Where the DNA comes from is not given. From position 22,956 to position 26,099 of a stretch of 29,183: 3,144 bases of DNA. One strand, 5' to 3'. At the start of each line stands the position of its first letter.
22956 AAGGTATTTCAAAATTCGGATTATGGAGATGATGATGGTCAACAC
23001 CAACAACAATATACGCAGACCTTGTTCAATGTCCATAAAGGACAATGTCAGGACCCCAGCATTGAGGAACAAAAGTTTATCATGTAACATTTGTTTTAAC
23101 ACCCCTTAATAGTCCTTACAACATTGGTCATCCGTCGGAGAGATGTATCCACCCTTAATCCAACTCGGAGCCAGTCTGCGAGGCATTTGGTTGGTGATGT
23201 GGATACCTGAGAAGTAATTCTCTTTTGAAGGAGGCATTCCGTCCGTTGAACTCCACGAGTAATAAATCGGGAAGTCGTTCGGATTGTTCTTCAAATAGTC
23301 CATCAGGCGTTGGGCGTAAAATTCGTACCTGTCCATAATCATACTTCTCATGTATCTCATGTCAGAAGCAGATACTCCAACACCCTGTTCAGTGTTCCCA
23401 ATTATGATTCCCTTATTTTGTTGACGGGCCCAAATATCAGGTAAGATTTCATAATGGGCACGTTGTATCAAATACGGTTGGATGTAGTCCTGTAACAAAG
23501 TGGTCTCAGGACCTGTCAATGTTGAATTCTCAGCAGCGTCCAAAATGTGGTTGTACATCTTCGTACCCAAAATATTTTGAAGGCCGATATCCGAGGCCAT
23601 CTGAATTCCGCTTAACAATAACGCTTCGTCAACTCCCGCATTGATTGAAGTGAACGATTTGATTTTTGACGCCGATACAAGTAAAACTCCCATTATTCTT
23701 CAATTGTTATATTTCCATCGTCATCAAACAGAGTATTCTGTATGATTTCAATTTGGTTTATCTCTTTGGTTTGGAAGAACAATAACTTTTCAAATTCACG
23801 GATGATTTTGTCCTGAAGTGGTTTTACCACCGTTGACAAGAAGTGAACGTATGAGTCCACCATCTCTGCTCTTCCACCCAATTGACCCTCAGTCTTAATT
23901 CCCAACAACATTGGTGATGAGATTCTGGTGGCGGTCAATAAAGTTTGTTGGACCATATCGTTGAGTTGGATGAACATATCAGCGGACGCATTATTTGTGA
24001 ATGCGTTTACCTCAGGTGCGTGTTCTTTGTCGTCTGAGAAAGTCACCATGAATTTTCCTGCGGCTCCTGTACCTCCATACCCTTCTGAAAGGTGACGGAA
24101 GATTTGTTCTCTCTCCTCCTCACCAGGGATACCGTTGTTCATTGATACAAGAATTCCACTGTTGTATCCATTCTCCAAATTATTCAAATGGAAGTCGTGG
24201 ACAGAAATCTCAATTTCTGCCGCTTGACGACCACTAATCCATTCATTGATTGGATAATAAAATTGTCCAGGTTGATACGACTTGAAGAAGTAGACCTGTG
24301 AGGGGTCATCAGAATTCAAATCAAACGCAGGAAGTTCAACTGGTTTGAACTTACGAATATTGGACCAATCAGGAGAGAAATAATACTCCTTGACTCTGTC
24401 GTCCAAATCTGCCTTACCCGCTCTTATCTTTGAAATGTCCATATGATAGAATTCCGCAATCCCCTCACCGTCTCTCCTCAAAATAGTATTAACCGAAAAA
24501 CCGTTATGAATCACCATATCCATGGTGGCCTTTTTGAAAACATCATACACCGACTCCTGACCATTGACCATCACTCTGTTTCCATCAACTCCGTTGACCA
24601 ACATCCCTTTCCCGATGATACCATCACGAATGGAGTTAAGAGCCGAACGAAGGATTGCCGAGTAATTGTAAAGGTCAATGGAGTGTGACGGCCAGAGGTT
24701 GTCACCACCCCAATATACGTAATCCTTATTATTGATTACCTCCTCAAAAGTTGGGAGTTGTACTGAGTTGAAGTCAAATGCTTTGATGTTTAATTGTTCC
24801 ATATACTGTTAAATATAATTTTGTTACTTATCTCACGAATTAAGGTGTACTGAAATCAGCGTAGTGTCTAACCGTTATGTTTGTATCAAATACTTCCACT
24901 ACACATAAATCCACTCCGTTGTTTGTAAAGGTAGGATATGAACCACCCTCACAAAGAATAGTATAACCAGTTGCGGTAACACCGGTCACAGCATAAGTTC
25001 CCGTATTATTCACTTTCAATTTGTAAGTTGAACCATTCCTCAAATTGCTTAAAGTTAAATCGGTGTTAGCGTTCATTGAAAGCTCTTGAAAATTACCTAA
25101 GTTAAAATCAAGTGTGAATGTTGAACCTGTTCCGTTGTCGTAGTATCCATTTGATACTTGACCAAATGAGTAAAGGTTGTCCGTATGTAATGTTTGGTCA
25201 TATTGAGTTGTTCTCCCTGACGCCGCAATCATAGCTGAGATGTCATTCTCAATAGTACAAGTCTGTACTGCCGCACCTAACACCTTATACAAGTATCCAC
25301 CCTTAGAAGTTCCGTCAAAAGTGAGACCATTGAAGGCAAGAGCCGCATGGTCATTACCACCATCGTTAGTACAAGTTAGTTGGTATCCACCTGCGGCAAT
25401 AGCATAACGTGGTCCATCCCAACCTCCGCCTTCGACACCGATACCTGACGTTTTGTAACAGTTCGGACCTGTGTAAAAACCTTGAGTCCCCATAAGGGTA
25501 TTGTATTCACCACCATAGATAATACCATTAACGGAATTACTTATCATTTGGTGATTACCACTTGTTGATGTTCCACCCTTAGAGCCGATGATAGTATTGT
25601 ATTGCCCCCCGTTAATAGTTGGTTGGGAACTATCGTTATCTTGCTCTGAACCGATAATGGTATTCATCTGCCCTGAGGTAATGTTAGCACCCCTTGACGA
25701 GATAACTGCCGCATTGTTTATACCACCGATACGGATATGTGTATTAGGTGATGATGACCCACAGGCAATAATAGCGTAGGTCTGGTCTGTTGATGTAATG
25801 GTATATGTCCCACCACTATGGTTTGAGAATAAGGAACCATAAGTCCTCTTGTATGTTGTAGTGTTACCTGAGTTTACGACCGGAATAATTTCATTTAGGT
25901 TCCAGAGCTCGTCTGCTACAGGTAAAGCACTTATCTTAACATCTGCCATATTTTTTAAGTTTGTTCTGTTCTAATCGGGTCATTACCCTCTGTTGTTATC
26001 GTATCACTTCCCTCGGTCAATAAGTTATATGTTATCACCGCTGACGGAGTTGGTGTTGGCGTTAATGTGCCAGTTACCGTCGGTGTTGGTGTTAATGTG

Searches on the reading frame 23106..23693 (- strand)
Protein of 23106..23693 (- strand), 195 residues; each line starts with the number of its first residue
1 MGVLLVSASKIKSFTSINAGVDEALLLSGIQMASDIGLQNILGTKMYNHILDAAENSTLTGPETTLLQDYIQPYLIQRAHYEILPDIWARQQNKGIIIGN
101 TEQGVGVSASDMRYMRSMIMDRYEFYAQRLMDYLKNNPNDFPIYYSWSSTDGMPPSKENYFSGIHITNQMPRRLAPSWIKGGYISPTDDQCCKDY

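Call 9: search_protein_families(library=phrogs, proteins=[window:23106-23693:-], max_evalue=0.001)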
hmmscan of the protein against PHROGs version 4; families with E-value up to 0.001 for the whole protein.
window:23106-23693:- (195 aa): 1 family
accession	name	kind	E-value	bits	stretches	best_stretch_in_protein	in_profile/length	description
phrog_35048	-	unknown function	0.00062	20.6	1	6-148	8-151/184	-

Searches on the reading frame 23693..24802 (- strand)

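Call 9: search_protein_families(library=phrogs, proteins=[window:23693-24802:-], max_evalue=0.001)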
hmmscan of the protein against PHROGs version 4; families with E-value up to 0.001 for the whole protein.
window:23693-24802:- (369 aa): 5 families
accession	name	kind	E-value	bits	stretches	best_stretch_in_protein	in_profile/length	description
phrog_33693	-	head and packaging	2.4e-31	109.8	1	9-335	4-335/560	portal protein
phrog_11226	-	head and packaging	9.3e-19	68.7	2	25-151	21-145/388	portal protein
phrog_12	-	head and packaging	1.7e-10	41.6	1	84-352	139-377/646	portal protein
phrog_68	-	head and packaging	5.2e-07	29.6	1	167-335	157-322/344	portal protein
phrog_5929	-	head and packaging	0.00041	20.7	0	201-294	4-89/228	portal protein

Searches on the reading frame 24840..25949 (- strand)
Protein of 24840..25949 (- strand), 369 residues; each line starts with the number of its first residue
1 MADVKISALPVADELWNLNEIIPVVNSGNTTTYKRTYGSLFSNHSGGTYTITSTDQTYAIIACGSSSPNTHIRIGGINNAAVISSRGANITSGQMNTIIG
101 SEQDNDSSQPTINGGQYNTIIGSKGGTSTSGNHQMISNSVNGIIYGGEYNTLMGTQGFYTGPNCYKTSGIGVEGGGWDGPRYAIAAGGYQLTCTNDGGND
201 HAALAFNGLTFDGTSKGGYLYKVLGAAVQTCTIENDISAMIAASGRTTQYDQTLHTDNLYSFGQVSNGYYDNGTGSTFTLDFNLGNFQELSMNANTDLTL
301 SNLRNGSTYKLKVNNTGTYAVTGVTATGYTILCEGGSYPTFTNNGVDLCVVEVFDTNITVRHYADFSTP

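Call 9: search_protein_families(library=phrogs, proteins=[window:24840-25949:-], max_evalue=0.001)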
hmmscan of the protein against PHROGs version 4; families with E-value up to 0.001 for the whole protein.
window:24840-25949:- (369 aa): 0 families

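Call 78: search_protein_families(library=pfam, proteins=[window:24840-25949:-], max_evalue=0.01)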
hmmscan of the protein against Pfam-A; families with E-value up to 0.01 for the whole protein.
window:24840-25949:- (369 aa): 1 family
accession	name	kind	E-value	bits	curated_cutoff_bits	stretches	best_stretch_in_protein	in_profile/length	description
PF13620.12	CarboxypepD_reg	-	0.0035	18.1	32.3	1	295-359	16-80/82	Carboxypeptidase regulatory-like domain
